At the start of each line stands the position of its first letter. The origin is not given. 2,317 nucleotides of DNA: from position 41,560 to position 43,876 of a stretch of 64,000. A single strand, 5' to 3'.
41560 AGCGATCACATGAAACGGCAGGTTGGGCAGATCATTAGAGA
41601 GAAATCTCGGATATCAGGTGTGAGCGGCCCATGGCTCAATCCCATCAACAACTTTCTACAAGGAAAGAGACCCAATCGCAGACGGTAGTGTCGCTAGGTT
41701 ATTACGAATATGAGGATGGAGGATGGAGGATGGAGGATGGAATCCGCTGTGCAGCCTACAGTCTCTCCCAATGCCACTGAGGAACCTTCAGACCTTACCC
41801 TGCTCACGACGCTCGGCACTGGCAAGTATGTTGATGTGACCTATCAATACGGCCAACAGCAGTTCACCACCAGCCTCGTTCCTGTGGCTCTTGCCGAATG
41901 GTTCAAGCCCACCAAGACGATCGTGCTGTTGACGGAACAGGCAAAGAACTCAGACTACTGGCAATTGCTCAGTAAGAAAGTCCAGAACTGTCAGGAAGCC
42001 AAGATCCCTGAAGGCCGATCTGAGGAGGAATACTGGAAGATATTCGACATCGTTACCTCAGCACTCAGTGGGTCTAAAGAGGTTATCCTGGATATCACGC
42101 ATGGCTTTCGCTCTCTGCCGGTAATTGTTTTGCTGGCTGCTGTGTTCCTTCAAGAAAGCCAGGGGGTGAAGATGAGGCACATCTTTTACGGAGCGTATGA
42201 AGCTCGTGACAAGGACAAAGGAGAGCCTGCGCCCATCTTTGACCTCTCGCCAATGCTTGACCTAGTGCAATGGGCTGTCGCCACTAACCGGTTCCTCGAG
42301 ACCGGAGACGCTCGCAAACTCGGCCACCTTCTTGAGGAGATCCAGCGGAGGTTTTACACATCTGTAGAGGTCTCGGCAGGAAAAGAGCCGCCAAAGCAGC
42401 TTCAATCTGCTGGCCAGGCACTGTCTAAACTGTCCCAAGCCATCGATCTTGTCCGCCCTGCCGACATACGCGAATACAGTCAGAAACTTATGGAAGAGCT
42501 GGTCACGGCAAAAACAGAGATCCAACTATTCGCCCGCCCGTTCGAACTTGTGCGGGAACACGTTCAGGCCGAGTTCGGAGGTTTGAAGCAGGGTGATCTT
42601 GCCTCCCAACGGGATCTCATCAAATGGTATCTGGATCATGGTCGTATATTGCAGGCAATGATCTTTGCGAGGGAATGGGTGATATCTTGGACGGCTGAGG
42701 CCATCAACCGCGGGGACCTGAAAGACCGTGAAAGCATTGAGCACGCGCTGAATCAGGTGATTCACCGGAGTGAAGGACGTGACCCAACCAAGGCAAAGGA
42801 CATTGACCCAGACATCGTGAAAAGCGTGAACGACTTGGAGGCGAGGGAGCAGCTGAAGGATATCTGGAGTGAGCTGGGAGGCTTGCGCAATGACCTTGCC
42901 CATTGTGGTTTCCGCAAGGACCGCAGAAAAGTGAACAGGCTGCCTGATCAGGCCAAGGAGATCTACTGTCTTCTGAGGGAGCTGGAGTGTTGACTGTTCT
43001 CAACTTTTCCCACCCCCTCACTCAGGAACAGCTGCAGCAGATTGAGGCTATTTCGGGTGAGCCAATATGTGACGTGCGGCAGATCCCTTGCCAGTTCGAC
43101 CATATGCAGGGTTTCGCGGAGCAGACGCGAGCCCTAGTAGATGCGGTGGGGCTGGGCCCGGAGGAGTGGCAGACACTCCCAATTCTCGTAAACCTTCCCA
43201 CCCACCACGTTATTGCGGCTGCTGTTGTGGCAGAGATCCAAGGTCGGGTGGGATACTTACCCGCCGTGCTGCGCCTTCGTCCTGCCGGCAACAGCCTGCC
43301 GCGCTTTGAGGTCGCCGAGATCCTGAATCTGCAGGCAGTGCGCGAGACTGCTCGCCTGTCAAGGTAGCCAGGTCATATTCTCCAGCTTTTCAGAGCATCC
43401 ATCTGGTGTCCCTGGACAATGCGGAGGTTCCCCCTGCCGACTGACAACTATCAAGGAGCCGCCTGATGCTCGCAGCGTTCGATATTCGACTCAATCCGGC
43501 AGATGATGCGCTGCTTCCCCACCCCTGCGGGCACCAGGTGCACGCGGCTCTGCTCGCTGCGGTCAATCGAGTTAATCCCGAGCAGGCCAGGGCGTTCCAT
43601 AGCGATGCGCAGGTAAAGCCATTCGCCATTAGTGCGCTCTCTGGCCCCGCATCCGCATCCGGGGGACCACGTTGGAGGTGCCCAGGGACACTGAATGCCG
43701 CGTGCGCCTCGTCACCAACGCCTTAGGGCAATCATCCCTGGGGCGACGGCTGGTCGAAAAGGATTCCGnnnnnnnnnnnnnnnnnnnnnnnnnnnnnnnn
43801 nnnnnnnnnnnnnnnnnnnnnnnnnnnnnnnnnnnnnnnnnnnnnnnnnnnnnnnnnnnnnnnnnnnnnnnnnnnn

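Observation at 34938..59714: Composite type III-B plus type I-C CRISPR-Cas locus with two inverted arrays sharing one repeat and duplicated leaders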

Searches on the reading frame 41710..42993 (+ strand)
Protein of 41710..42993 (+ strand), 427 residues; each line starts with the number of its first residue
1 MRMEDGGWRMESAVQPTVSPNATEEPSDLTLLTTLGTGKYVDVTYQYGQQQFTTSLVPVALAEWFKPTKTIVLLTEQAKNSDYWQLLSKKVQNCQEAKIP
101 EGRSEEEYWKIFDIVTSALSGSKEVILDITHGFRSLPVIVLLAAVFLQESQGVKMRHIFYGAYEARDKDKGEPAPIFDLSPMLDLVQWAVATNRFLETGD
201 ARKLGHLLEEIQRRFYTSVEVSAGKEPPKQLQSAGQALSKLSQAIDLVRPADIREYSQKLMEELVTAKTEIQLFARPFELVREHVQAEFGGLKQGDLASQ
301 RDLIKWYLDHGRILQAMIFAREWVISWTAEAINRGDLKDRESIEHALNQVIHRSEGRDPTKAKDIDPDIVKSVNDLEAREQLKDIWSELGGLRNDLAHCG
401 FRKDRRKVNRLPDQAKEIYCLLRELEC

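Call 5: search_protein_families(library=ncbifam, proteins=[window:41710-42993:+])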
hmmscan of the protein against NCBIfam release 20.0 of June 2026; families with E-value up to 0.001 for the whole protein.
window:41710-42993:+ (427 aa): 3 families
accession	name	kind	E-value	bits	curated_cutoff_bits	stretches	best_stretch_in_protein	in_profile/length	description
TIGR02221.1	cas_TM1812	equivalog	1.6e-28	100.2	76.25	1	93-209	103-218/218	TIGR02221 family CRISPR-associated protein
TIGR02549.2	CRISPR_DxTHG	domain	1.2e-10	41.1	21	1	125-148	1-24/26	CRISPR-associated DxTHG motif protein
TIGR01897.1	cas_MJ1666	equivalog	0.00014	21.1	110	0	122-147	127-152/417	CRISPR-associated CARF protein Csx1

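Call 7: search_protein_families(library=pfam, proteins=[window:41710-42993:+], max_evalue=0.01)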
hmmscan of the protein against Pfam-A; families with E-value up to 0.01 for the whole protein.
window:41710-42993:+ (427 aa): 3 families
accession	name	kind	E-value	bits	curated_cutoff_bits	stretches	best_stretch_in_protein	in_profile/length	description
PF22230.1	Csx1_CARF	-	3.2e-05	24.8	24.7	0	105-145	102-140/163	CRISPR system endoribonuclease Csx1, CARF domain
PF22662.2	Csa3_N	-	0.00097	19.6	27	1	106-154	68-118/120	Csa3 CRISPR-associated Rossmann-like domain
PF11718.13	CPSF73-100_C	-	0.0051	16.9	24.5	0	245-333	14-97/215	Pre-mRNA 3'-end-processing endonuclease polyadenylation factor C-term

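Call 48: search_solved_structures(query=window:41710-42993:+, max_evalue=1)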
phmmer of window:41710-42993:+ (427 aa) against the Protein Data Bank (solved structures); distinct sequences matched with E-value up to 1: 5.
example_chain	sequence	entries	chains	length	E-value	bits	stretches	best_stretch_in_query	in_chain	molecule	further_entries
8y75_A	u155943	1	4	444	5e-06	28.9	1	97-213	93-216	CRISPR-associated protein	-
8y7g_A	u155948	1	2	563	8.9e-06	28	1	97-213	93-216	CRISPR-associated protein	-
8y6z_B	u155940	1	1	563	8.9e-06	28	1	97-213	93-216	CRISPR-associated protein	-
6ip0_A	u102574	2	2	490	0.41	12.7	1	49-111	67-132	Transcription factor jumonji (Jmj) family protein | Arabidopsis JMJ13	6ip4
5v7q_Y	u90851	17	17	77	0.81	11.7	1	364-426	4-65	50S ribosomal protein L29 | Large ribosomal subunit protein uL29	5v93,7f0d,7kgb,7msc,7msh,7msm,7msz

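Call 71: search_protein_families(library=padloc, proteins=[window:41710-42993:+], max_evalue=0.001)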
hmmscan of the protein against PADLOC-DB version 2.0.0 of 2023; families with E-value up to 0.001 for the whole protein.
window:41710-42993:+ (427 aa): 36 families (the best 25 are shown)
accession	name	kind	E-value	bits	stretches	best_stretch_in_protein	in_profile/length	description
PDLC01824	CARF2--CARF_HEPN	-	2.6e-107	357.6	1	31-423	4-370/376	-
PDLC01032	Csx1/Csm6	-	2.3e-99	331.5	1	30-423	4-367/412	CARF+HEPN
PDLC01621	Csx1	-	3.2e-86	288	1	31-401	1-340/340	CAS-III; associated_signaling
PDLC01844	CARF2--CARF_HEPN_CSX3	-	7.2e-86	286.9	1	31-424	3-373/464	-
PDLC01345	Csx1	-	7.9e-74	246.8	1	30-330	1-264/267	CAS-III; associated_signaling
PDLC01839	CARF2--CARF_HEPN_CARF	-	2.2e-68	229.3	1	31-410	3-352/518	-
PDLC01843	CARF2--CARF_HEPN_CSX20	-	1.5e-63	213.4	1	30-417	4-371/498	-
PDLC01840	CARF2--CARF_HEPN_CARF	-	4.8e-50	168.7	1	30-407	6-376/547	-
PDLC01842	CARF2--CARF_HEPN_CSX16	-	8.1e-42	141.8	1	31-415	3-364/478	-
PDLC01825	CARF2--CARF_HEPN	-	1.8e-40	137.1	1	93-421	104-372/382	-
PDLC01281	Csx1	-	8.2e-37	125.1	1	30-209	1-191/191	CAS-III; associated_signaling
PDLC01826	CARF2--CARF_HEPN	-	3.9e-35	119.8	1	88-420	100-389/393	-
PDLC01838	CARF2--CARF_HEPN_CARF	-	2.7e-34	116.7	1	30-344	3-325/522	-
PDLC01832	CARF2--CARF_HEPN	-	3.6e-31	106.9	1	33-422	7-404/416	-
PDLC01284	Csx1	-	7.7e-25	86.4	1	61-352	28-283/289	CAS-III; associated_signaling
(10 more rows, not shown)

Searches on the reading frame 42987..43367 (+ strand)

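Call 5: search_protein_families(library=ncbifam, proteins=[window:42987-43367:+])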
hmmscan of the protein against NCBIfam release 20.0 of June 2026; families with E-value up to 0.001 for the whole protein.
window:42987-43367:+ (126 aa): 1 family
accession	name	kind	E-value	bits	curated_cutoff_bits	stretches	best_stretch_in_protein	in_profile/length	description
NF040560.1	CAS_Csx15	equivalog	9.9e-43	145.3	35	1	4-126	2-125/125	CRISPR-associated protein Csx15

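Call 7: search_protein_families(library=pfam, proteins=[window:42987-43367:+], max_evalue=0.01)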
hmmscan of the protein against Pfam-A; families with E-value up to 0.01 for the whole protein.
window:42987-43367:+ (126 aa): 0 families

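Call 71: search_protein_families(library=padloc, proteins=[window:42987-43367:+], max_evalue=0.001)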
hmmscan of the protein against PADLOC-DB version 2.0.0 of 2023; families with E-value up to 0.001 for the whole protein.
window:42987-43367:+ (126 aa): 2 families
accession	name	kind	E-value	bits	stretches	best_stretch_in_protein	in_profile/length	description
PDLC01376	Csx15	-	4.2e-33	111.5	1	29-125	3-100/101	"CAS-I,CAS-III; associated"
PDLC01038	Csx15/20/peptidase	-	1.5e-19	68.5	1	4-126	3-117/118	peptidase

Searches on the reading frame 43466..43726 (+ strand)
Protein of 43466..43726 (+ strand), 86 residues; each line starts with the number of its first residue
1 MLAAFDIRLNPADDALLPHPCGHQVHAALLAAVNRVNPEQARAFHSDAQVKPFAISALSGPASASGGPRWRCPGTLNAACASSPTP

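Call 5: search_protein_families(library=ncbifam, proteins=[window:43466-43726:+])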
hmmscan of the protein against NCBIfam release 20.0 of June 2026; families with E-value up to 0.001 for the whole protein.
window:43466-43726:+ (86 aa): 0 families

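Call 7: search_protein_families(library=pfam, proteins=[window:43466-43726:+], max_evalue=0.01)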
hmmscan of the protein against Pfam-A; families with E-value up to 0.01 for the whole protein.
window:43466-43726:+ (86 aa): 1 family
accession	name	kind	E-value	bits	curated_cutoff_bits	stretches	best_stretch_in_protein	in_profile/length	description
PF19308.4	CRISPR_Cas6_N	-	0.00057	20.5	23.9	1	9-59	9-59/147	CRISPR Cas6 N-terminal domain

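Call 15: find_homologous_proteins(query=window:43466-43726:+, max_evalue=0.01)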
Query window:43466-43726:+ (86 aa): 2 proteins with E <= 0.01 among 7 candidates.
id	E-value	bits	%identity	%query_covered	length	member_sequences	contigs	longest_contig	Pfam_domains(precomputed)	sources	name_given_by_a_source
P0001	2.7e-50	186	100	100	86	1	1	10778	-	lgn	-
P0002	3.6e-24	103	90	67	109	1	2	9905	-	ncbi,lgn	ncbi:MAG: hypothetical protein WHZ52_08045 [Armatimonadota bacterium]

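Call 16: find_encoding_contigs(protein=P0002, flank=10000)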
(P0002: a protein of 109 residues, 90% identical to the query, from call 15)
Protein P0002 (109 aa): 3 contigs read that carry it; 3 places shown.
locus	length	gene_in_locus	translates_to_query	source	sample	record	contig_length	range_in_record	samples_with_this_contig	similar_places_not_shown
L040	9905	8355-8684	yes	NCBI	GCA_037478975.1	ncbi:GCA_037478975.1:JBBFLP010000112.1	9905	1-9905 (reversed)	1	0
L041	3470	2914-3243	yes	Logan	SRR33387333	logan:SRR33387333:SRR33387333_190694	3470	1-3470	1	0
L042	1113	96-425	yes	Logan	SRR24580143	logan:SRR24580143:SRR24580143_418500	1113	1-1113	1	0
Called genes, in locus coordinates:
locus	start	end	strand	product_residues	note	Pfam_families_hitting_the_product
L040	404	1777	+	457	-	PF03787:RAMPs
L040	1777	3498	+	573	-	PF12469:Cmr2_N, PF18182:mCpol, PF22335:Cas10-Cmr2_palm2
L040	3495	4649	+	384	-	PF09700:Cas_Cmr3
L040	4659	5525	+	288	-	PF03787:RAMPs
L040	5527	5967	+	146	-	PF09701:Cas_Cmr5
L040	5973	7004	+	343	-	PF03787:RAMPs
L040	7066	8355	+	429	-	PF09670:Cas_Cas02710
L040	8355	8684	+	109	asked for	-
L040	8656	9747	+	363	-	PF09651:Cas_APE2256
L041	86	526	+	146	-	PF09701:Cas_Cmr5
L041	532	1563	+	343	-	PF03787:RAMPs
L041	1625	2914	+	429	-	PF09670:Cas_Cas02710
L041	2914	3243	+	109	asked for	-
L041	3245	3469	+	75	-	?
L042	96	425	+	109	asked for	-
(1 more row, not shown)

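Call 19: search_protein_families(library=pfam, proteins=[L040:7066-8355:+], max_evalue=0.01)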
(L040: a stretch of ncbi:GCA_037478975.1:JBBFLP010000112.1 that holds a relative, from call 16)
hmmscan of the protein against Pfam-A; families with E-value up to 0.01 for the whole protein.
L040:7066-8355:+ (429 aa): 3 families
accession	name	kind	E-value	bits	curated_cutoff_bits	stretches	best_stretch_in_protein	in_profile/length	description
PF09670.15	Cas_Cas02710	-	1.7e-16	60.8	27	1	269-404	8-151/153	Csm6 HEPN domain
PF23400.1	CARF_Card1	-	0.00091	19.7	24.6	1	89-116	81-108/146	Card1 CARF domain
PF22205.1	Csm6_6H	-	0.0097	16.4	27.6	0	158-228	3-76/93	Csm6 6H domain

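Call 24: search_solved_structures(query=P0002, max_evalue=10, show_alignments=2)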
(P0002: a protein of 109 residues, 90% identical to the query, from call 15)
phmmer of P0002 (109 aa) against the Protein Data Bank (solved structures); distinct sequences matched with E-value up to 10: 1.
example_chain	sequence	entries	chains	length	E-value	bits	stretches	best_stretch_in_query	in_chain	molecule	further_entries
4c98_A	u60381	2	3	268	0.062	17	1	22-82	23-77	CAS6B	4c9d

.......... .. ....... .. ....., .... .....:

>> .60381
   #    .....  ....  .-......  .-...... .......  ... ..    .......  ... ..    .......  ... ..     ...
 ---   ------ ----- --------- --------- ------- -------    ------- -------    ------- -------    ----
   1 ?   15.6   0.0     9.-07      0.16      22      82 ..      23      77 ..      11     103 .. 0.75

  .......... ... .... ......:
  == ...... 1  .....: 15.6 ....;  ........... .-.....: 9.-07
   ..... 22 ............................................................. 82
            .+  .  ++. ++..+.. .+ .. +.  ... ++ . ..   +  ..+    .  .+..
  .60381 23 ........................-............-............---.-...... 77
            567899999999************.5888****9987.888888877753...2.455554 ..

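Call 32: search_protein_representatives(protein=P0002)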
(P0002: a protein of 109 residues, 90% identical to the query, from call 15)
Query: 109 residues. Proteins with E-value up to 0.001 (for the whole library): 17; up to 1e-10: 5; up to 1e-30: 1. The best 17 are listed.
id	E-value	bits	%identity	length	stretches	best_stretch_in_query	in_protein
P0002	9.3e-65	231.4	100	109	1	1-109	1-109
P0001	1.5e-24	102.4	90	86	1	1-58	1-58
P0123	8.6e-21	90.3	52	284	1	1-95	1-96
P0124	5.9e-20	87.7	52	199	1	1-83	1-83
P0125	3.3e-15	72.4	49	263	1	9-82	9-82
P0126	6.8e-07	45.8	41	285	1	1-63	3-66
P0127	3.1e-06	43.6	34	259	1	4-81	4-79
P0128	8.3e-05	39.1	34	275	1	1-104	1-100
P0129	1.2e-04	38.5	35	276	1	4-82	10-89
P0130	2.2e-04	37.7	43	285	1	1-63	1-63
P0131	2.9e-04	37.3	35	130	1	2-82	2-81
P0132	3.7e-04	37.0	35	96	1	7-81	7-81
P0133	5.5e-04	36.4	35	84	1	6-70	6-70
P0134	5.6e-04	36.4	41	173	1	2-70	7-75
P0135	6.6e-04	36.2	38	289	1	1-80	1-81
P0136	8.1e-04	35.9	33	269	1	7-93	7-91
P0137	8.7e-04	35.8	33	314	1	7-81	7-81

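Call 33: search_protein_families(library=pfam, proteins=[P0123, P0125, P0126, P0127, P0128, P0129, P0130, P0135, P0136, P0137], max_evalue=0.001)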
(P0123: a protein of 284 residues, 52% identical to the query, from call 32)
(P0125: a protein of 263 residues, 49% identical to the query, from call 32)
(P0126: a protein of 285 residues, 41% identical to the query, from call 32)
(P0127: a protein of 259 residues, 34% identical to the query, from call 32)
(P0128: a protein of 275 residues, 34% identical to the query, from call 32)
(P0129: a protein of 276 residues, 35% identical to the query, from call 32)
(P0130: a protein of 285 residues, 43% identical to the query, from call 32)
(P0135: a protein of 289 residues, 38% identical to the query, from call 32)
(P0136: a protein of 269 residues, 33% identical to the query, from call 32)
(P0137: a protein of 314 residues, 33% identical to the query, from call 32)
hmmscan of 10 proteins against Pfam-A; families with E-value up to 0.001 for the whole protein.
P0123 (284 aa): 1 family
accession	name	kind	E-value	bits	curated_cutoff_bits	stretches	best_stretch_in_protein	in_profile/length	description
PF10040.14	CRISPR_Cas6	-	5.9e-18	65.8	25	1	143-258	1-88/89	CRISPR-associated endoribonuclease Cas6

P0125 (263 aa): 1 family
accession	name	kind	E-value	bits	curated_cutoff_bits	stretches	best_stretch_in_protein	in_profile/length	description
PF10040.14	CRISPR_Cas6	-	2.9e-17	63.6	25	1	141-256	1-88/89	CRISPR-associated endoribonuclease Cas6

P0126 (285 aa): 2 families
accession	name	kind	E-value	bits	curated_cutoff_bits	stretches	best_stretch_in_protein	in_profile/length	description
PF10040.14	CRISPR_Cas6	-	9.6e-20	71.5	25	1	166-281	1-88/89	CRISPR-associated endoribonuclease Cas6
PF19308.4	CRISPR_Cas6_N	-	1.3e-06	29.2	23.9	1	23-154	21-145/147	CRISPR Cas6 N-terminal domain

P0127 (259 aa): 1 family
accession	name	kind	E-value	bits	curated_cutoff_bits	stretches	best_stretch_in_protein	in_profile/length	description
PF10040.14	CRISPR_Cas6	-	3.3e-21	76.2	25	1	140-255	1-89/89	CRISPR-associated endoribonuclease Cas6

P0128 (275 aa): 2 families
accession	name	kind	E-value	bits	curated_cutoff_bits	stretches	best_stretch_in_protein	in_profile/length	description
PF10040.14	CRISPR_Cas6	-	4.8e-15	56.5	25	1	148-269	1-89/89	CRISPR-associated endoribonuclease Cas6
PF19308.4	CRISPR_Cas6_N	-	2e-11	44.7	23.9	1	1-131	1-145/147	CRISPR Cas6 N-terminal domain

P0129 (276 aa): 3 families
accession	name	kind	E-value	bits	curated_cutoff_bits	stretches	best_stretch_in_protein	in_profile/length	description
PF10040.14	CRISPR_Cas6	-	7e-20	72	25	1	154-272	1-89/89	CRISPR-associated endoribonuclease Cas6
PF19308.4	CRISPR_Cas6_N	-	5.7e-16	59.5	23.9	1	9-142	3-145/147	CRISPR Cas6 N-terminal domain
PF21350.2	Cas6_I-A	-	0.00016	22.3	27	1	32-123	11-99/101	CRISPR-associated protein Cas6, N-terminal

P0130 (285 aa): 3 families
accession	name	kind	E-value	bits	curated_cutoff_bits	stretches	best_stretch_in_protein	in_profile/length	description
PF10040.14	CRISPR_Cas6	-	5.8e-20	72.3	25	1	151-264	3-89/89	CRISPR-associated endoribonuclease Cas6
PF19308.4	CRISPR_Cas6_N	-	1.6e-14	54.8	23.9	1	3-139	3-147/147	CRISPR Cas6 N-terminal domain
PF21350.2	Cas6_I-A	-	0.00031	21.4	27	1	25-116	10-98/101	CRISPR-associated protein Cas6, N-terminal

P0135 (289 aa): 2 families
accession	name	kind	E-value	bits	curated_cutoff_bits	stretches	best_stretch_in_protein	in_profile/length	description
PF10040.14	CRISPR_Cas6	-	3.9e-16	60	25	1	150-278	1-89/89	CRISPR-associated endoribonuclease Cas6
PF19308.4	CRISPR_Cas6_N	-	0.00014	22.6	23.9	1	4-60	4-60/147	CRISPR Cas6 N-terminal domain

P0136 (269 aa): 1 family
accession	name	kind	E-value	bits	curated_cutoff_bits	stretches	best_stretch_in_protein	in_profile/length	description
PF10040.14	CRISPR_Cas6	-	3.4e-15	57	25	1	143-258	1-88/89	CRISPR-associated endoribonuclease Cas6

P0137 (314 aa): 2 families
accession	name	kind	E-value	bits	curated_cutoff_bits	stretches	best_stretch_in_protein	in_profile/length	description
PF19308.4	CRISPR_Cas6_N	-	4.1e-19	69.7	23.9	1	1-140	1-146/147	CRISPR Cas6 N-terminal domain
PF10040.14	CRISPR_Cas6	-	1e-15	58.6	25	1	151-310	1-89/89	CRISPR-associated endoribonuclease Cas6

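Call 35: find_encoding_contigs(protein=P0123, flank=10000, max_places=3)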
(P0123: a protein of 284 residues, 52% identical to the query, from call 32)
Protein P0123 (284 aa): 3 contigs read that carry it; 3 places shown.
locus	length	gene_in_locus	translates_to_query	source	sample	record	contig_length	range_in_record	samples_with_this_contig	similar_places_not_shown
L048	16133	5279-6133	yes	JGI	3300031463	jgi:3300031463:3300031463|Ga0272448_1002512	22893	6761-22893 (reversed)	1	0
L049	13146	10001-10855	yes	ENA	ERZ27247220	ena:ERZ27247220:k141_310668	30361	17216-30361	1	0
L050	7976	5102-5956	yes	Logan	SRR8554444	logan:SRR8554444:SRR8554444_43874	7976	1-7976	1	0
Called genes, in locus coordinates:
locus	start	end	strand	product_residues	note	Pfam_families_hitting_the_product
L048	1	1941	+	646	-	?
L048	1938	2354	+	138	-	PF03750:Csm2_III-A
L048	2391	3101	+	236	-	PF03787:RAMPs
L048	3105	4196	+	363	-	-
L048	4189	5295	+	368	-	PF03787:RAMPs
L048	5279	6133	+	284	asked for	PF10040:CRISPR_Cas6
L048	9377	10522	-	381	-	PF01168:Ala_racemase_N, PF00842:Ala_racemase_C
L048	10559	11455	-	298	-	PF01557:FAA_hydrolase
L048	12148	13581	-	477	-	PF02113:Peptidase_S13, PF13354:Beta-lactamase2 (faint)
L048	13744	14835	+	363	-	PF13378:MR_MLE_C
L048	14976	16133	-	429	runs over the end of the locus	PF00675:Peptidase_M16, PF05193:Peptidase_M16_C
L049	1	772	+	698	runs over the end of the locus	PF19773:DUF6259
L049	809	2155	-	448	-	PF01235:Na_Ala_symp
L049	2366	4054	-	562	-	PF03023:MurJ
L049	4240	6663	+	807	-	PF01966:HD, PF18211:Csm1_B, PF22335:Cas10-Cmr2_palm2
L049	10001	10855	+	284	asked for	PF10040:CRISPR_Cas6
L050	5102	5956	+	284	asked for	PF10040:CRISPR_Cas6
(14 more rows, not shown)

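Call 71: search_protein_families(library=padloc, proteins=[L040:7066-8355:+], max_evalue=0.001)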
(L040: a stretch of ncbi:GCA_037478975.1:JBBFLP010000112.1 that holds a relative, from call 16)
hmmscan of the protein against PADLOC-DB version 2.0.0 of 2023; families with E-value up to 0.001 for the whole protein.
L040:7066-8355:+ (429 aa): 24 families
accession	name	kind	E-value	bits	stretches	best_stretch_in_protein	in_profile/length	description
PDLC01639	Csx1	-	2.1e-38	130.3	1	71-403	45-359/361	CAS-III; associated_signaling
PDLC01360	Csx1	-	1.7e-36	124.1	1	70-403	43-362/365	CAS-III; associated_signaling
PDLC01798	CARF1--CARF_HEPN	-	5.5e-34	115.8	1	4-400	3-383/396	-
PDLC01802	CARF1--CARF_HEPN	-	2.6e-33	113.4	1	2-411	2-375/388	-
PDLC01031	Csx1/Csm6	-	1.1e-32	112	1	2-400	2-332/357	CARF+HEPN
PDLC01796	CARF1--CARF_HEPN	-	2.3e-29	100.8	1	5-405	4-381/401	-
PDLC01315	Csx1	-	1.8e-26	91.1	1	69-405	39-328/329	CAS-III; associated_signaling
PDLC01801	CARF1--CARF_HEPN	-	1.8e-14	51.4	1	182-405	191-420/441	-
PDLC01813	CARF1--CARF_HEPN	-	1.4e-13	48.8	1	4-142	4-126/421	-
PDLC01966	CARF_HEPN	-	5.2e-13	47.1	1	70-391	15-299/333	-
PDLC01799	CARF1--CARF_HEPN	-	2.3e-11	41.3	1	249-405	281-441/454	-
PDLC01819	CARF1--CARF_HEPN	-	8.1e-08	29.2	1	293-403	322-449/475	-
PDLC01794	CARF1--CARF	-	1.7e-07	29.2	1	1-117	1-112/168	-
PDLC01879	CARF3--CARF_TM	-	1.9e-07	28.9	1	4-127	20-132/222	-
PDLC01069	Can1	-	4.4e-06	23.8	1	3-218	4-186/556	CARF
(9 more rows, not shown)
